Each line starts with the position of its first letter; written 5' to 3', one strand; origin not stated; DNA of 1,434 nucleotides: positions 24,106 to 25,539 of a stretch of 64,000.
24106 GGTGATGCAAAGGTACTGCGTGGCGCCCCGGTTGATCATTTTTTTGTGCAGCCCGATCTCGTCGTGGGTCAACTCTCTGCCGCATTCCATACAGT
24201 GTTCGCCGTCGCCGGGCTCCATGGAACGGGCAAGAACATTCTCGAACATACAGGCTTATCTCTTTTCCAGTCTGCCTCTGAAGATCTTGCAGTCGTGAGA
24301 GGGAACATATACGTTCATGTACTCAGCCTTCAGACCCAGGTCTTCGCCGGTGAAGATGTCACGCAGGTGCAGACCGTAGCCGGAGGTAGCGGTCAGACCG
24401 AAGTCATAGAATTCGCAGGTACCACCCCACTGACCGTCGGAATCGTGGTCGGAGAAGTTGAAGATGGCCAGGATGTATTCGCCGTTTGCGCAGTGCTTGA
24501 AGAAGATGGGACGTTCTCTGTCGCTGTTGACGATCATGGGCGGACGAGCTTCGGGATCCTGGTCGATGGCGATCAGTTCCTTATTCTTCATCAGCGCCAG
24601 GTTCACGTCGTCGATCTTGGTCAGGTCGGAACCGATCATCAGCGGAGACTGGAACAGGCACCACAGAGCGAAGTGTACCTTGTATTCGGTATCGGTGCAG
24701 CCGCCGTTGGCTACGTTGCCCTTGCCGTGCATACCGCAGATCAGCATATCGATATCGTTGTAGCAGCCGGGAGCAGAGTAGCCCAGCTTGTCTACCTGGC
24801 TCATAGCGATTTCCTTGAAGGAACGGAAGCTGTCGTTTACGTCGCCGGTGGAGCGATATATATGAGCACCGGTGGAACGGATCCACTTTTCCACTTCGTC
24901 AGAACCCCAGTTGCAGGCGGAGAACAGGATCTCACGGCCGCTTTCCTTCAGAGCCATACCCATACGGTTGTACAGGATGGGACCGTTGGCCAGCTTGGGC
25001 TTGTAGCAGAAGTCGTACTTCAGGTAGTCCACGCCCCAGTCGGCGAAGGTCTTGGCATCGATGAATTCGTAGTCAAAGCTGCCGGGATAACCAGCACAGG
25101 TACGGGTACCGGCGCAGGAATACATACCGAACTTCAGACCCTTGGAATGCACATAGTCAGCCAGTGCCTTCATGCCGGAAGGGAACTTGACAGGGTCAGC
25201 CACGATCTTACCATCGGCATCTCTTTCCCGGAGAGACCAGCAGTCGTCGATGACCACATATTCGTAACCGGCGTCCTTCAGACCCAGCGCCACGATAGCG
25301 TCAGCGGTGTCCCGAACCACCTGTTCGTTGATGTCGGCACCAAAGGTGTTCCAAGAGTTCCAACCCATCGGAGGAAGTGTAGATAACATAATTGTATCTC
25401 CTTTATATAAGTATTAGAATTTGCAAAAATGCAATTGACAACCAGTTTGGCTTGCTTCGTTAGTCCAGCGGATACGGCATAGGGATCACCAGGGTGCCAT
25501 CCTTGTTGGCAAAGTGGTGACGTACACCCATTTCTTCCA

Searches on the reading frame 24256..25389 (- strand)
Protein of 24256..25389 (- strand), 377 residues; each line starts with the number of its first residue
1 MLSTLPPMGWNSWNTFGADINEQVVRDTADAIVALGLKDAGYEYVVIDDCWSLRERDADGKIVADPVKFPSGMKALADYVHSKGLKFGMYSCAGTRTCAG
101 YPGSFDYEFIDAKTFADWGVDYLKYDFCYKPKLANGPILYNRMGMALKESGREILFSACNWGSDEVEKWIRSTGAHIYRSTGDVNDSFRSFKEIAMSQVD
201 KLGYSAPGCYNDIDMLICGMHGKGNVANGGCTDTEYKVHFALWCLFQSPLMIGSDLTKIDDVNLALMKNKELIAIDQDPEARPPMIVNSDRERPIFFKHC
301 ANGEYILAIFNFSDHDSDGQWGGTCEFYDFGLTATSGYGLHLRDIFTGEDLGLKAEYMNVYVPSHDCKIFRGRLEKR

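Call 21: search_protein_families(library=pfam, proteins=[window:24256-25389:-], max_evalue=0.001)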
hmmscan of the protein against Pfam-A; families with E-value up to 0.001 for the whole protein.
window:24256-25389:- (377 aa): 3 families
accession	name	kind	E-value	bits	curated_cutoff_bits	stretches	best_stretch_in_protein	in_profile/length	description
PF16499.11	Melibiase_2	-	1.9e-69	234.6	23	1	6-278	2-284/284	Alpha galactosidase A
PF17801.7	Melibiase_C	-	9.5e-08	32.5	22.9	1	294-371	5-70/71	Alpha galactosidase C-terminal beta sandwich domain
PF02065.24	Melibiase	-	1.2e-07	31.6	27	1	7-90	42-123/347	Melibiase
